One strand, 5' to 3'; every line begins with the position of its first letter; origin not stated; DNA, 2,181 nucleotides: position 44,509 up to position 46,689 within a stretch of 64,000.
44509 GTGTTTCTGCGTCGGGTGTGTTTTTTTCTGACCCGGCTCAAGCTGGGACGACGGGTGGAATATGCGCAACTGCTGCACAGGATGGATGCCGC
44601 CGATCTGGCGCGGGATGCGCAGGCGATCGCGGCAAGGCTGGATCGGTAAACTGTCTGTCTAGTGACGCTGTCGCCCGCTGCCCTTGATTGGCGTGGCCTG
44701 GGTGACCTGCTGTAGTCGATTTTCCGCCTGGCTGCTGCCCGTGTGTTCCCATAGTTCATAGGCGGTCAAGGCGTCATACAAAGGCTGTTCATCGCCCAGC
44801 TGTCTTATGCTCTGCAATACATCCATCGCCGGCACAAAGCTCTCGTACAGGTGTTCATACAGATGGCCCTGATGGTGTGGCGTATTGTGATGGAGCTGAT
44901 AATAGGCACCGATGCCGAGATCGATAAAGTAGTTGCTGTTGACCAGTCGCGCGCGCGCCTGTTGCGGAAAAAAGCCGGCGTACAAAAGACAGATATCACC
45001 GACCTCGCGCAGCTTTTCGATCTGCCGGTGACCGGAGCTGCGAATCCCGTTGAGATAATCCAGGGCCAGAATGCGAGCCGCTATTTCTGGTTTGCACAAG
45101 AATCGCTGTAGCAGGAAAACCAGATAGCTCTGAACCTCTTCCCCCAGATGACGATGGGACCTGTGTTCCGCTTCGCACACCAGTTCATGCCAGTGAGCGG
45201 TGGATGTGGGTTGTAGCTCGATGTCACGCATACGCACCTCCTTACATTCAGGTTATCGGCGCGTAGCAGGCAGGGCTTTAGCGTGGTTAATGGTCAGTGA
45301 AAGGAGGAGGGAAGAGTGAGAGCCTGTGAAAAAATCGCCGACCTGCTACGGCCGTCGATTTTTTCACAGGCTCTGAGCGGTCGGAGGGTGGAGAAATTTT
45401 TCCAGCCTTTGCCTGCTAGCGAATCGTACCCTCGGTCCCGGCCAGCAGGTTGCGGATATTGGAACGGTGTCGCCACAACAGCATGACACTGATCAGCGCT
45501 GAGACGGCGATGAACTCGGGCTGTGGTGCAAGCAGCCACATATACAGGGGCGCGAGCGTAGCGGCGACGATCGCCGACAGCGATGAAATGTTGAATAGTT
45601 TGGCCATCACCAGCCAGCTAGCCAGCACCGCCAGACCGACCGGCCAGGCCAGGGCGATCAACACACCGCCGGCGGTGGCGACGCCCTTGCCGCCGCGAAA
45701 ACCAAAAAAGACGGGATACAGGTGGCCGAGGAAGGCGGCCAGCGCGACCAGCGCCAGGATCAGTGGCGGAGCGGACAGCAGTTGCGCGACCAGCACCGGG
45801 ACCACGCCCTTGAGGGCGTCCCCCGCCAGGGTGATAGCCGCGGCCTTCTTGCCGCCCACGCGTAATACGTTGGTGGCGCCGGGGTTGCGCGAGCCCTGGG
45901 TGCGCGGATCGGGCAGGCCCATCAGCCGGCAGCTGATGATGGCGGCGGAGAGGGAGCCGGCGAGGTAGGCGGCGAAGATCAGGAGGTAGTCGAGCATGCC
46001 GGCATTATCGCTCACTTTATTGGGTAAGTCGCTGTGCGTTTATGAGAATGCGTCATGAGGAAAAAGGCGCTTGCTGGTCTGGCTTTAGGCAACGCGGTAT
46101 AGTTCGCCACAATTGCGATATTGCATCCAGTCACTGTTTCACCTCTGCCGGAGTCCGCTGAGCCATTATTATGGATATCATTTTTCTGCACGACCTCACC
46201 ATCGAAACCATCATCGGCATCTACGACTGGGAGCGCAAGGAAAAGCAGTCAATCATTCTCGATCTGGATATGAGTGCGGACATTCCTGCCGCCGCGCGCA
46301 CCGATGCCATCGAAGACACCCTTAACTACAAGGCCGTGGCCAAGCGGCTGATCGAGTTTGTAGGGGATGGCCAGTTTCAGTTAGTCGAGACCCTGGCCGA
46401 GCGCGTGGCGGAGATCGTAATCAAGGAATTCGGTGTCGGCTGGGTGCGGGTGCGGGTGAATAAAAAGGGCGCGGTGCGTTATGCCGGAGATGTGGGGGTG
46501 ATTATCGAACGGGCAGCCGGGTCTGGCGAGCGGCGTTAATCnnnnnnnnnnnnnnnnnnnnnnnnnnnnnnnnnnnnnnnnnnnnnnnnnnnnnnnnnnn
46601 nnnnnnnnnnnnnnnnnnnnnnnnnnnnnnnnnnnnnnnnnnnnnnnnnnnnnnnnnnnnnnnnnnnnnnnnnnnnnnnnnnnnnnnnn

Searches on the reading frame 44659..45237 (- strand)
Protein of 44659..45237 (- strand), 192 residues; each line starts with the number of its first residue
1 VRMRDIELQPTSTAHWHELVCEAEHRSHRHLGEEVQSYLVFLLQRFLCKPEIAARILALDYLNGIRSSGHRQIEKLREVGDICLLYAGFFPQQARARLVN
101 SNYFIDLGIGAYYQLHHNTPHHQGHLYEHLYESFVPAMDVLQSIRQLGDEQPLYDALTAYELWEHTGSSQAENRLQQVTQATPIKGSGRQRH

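Call 37: find_homologous_proteins(query=window:44659-45237:-, max_evalue=1e-20)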
Query window:44659-45237:- (192 aa): 70 proteins with E <= 1e-20 among 149 candidates.
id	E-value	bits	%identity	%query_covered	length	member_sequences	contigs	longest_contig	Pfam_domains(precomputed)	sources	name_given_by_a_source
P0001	7.3e-125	432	100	99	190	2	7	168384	-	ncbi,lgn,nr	ncbi:MAG: hypothetical protein RRB22_04885 [Gammaproteobacteria bacterium]|nr:hypothetical protein [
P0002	3.0e-101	355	81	99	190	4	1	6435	-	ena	-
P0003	1.0e-100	353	81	99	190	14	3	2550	-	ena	-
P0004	3.7e-99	348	81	99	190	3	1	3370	-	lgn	-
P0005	4.5e-99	348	80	99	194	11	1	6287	-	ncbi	-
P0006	3.7e-97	342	78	99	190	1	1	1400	-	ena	-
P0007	6.6e-97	341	78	99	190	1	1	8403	-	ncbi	-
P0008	3.4e-95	335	77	99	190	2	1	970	-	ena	-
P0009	2.6e-94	332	76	99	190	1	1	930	-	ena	-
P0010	9.6e-94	330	77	99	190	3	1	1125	-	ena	-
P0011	1.2e-92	327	75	99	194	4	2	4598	-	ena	-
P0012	1.3e-90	320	73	99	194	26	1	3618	-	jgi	jgi:hypothetical protein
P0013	1.6e-82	294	70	95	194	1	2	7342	-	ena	-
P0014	1.7e-82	294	71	95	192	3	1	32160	-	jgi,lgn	jgi:hypothetical protein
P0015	2.1e-82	293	68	99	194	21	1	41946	-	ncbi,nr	ncbi:MAG: hypothetical protein L3J84_06890 [Gammaproteobacteria bacterium]|nr:hypothetical protein [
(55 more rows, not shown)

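Call 38: find_encoding_contigs(protein=P0001, flank=3000, max_places=10)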
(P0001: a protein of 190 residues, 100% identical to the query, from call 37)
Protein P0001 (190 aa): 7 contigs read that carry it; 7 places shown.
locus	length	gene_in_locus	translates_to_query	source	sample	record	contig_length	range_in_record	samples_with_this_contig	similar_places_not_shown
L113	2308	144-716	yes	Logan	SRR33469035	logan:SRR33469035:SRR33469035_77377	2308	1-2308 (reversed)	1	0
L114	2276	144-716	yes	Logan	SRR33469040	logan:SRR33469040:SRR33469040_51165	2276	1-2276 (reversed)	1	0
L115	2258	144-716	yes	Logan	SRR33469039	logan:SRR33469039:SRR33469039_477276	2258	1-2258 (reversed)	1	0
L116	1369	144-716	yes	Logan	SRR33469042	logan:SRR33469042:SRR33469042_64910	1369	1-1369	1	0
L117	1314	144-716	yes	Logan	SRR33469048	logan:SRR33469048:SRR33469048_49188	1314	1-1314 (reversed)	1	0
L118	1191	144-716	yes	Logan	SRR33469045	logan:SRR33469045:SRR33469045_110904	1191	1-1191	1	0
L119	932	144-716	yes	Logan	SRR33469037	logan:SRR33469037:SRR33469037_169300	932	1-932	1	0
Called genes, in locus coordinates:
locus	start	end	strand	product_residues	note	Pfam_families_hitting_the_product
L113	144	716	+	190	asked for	-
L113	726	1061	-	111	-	-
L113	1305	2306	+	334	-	?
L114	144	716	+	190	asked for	-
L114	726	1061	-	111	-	-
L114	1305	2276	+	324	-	?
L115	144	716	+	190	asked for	-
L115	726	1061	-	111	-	-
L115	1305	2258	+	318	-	?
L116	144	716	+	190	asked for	-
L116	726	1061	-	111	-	-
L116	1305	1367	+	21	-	?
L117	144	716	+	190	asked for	-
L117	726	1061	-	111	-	-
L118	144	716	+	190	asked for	-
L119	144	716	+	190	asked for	-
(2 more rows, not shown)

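Call 39: find_encoding_contigs(protein=P0005, flank=3000, max_places=3)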
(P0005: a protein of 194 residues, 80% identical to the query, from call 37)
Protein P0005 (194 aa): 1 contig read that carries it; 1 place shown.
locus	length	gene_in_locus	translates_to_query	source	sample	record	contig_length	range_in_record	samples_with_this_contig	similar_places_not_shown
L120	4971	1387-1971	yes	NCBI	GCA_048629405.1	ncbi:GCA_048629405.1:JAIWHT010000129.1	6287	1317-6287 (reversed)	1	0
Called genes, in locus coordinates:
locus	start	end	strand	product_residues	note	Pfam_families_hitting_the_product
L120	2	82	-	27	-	?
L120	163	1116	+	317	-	PF02085:Cytochrom_CIII (faint), PF14522:Cytochrome_C7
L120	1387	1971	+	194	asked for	-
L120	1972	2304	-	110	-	-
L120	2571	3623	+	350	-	PF02568:ThiI, PF03054:tRNA_Me_trans, PF18297:NFACT-R_2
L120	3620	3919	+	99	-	PF01206:TusA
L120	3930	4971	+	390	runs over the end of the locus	PF01545:Cation_efflux, PF16916:ZT_dimer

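Call 40: find_encoding_contigs(protein=P0007, flank=3000, max_places=3)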
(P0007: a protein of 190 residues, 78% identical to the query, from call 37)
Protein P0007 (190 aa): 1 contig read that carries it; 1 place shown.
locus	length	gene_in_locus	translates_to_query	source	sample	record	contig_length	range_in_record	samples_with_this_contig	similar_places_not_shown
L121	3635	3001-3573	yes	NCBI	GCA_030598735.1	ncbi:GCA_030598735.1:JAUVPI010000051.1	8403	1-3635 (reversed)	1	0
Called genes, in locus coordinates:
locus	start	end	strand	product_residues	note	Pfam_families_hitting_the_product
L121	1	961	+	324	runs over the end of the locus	PF04976:DmsC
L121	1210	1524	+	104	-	PF01906:YbjQ_1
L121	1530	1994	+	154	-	PF01906:YbjQ_1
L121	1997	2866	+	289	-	PF01435:Peptidase_M48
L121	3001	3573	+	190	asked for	-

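Call 41: find_encoding_contigs(protein=P0002, flank=3000, max_places=3)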
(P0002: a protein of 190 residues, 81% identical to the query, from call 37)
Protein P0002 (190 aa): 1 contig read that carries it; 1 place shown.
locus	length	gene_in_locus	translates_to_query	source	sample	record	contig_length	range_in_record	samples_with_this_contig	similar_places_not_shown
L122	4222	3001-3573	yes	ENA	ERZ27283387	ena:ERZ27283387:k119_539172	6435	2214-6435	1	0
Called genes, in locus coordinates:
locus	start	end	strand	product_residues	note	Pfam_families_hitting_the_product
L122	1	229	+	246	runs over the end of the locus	PF00005:ABC_tran, PF02463:SMC_N (weak), PF13304:AAA_21 (weak)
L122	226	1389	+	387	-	PF01979:Amidohydro_1, PF07969:Amidohydro_3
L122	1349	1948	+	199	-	-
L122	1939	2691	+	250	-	PF23023:Anti-Pycsar_Apyc1 (faint), PF00753:Lactamase_B (weak), PF12706:Lactamase_B_2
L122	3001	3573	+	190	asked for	-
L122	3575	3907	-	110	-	-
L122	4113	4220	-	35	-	?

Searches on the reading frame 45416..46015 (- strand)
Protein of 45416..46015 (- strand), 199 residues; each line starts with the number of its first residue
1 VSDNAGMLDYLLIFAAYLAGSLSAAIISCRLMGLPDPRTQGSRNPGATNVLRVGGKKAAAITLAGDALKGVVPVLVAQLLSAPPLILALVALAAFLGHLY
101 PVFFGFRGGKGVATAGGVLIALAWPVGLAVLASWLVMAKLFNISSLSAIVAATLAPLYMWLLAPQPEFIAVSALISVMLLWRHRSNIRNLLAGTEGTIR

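Call 11: find_encoding_contigs(protein=window:45416-46015:-, flank=10000, max_places=6)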
Protein window:45416-46015:- (199 aa): no gene with exactly this product is on record in the collection.

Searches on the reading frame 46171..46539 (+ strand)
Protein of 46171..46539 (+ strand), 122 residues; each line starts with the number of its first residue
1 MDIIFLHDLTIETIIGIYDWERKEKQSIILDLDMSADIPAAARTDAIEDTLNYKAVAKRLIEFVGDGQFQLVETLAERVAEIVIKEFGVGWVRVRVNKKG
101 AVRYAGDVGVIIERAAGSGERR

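Call 35: find_encoding_contigs(protein=window:46171-46539:+, flank=10000, max_places=6)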
Protein window:46171-46539:+ (122 aa): no gene with exactly this product is on record in the collection.
